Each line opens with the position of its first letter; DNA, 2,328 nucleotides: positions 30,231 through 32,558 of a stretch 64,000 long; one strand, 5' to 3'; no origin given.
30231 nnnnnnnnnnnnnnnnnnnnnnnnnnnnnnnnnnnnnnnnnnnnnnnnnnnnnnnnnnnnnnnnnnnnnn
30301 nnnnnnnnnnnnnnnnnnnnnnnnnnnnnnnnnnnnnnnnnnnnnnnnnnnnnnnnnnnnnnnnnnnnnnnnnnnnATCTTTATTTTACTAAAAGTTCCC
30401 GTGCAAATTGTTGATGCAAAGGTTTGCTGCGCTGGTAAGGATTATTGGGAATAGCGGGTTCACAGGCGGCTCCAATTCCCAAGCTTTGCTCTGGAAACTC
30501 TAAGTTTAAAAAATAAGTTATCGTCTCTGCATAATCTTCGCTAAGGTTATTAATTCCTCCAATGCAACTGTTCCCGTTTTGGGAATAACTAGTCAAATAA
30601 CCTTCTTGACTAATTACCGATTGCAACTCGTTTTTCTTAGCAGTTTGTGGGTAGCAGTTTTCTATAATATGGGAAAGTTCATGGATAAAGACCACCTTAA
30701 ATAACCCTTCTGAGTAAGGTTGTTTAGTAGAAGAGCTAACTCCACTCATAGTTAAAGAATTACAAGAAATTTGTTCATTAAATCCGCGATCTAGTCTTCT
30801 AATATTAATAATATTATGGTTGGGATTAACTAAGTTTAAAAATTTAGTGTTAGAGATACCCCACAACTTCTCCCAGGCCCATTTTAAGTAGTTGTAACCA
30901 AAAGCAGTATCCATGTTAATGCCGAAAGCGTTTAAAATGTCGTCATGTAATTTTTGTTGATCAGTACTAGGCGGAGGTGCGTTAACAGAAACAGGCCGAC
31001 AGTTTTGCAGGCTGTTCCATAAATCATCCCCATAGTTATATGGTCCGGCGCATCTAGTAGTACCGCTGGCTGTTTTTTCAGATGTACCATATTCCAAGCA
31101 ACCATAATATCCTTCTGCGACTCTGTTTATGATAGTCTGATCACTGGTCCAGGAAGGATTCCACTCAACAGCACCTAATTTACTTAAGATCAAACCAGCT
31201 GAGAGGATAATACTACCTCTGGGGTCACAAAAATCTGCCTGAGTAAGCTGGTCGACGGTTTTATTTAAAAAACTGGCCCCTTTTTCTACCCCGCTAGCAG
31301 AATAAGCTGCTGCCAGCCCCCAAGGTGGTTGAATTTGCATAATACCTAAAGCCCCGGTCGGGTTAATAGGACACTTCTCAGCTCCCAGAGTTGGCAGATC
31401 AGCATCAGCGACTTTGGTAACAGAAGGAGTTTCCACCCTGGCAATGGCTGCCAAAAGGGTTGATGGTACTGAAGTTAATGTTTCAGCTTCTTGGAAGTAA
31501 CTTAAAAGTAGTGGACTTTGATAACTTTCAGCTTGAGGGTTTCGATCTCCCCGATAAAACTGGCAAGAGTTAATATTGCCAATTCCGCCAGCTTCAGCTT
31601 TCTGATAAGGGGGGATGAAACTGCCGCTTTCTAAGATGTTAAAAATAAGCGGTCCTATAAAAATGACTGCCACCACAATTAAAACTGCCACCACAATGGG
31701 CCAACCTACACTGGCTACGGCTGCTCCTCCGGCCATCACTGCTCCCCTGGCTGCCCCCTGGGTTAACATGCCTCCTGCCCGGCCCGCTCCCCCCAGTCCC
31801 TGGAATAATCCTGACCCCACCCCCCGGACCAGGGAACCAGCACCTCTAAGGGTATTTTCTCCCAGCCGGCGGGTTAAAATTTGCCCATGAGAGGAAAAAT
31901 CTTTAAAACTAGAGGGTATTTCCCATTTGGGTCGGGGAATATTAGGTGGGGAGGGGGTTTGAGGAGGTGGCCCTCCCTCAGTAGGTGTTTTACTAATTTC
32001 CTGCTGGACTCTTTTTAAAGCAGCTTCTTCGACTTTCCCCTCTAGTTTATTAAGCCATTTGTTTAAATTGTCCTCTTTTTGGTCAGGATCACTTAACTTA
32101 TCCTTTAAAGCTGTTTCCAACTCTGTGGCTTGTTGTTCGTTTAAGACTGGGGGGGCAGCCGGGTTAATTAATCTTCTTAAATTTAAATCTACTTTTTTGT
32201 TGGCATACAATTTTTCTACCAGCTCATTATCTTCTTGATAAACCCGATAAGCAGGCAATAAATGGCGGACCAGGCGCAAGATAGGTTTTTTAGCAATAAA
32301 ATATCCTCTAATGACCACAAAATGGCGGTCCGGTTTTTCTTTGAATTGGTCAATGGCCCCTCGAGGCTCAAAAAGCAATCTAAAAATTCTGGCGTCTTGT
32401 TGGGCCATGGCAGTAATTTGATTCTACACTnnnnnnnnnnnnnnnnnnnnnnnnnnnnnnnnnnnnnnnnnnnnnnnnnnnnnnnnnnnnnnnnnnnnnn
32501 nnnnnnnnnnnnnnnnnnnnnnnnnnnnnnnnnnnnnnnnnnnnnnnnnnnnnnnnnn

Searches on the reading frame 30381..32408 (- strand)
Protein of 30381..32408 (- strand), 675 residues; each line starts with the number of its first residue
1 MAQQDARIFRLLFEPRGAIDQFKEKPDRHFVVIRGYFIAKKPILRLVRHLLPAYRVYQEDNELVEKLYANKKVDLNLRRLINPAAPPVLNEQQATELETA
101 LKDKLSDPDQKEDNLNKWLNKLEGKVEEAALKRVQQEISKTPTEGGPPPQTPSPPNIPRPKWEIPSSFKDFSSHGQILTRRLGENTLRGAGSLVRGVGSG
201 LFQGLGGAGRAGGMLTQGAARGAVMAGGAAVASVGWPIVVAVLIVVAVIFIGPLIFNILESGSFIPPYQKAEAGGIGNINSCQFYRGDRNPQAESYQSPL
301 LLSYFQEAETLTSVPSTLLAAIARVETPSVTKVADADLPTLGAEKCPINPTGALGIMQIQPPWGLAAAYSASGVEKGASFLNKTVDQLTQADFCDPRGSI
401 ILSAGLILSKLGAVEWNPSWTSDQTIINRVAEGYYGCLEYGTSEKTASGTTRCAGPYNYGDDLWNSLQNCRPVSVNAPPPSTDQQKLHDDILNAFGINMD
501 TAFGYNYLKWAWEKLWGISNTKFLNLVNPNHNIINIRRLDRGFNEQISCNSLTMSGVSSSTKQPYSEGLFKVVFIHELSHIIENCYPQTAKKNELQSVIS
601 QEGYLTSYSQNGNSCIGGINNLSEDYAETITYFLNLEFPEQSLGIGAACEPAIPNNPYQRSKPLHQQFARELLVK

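Call 69: search_protein_families(library=pfam, proteins=[window:30381-32408:-], max_evalue=0.01)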
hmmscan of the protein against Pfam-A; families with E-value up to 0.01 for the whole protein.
window:30381-32408:- (675 aa): 0 families

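Call 90: search_protein_families(library=phrogs, proteins=[window:30381-32408:-], max_evalue=0.01)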
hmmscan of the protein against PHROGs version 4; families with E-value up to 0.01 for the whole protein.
window:30381-32408:- (675 aa): 1 family
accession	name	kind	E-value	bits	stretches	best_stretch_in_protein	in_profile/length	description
phrog_3201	-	tail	0.00014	20.6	1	189-260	1388-1480/2408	tail fiber protein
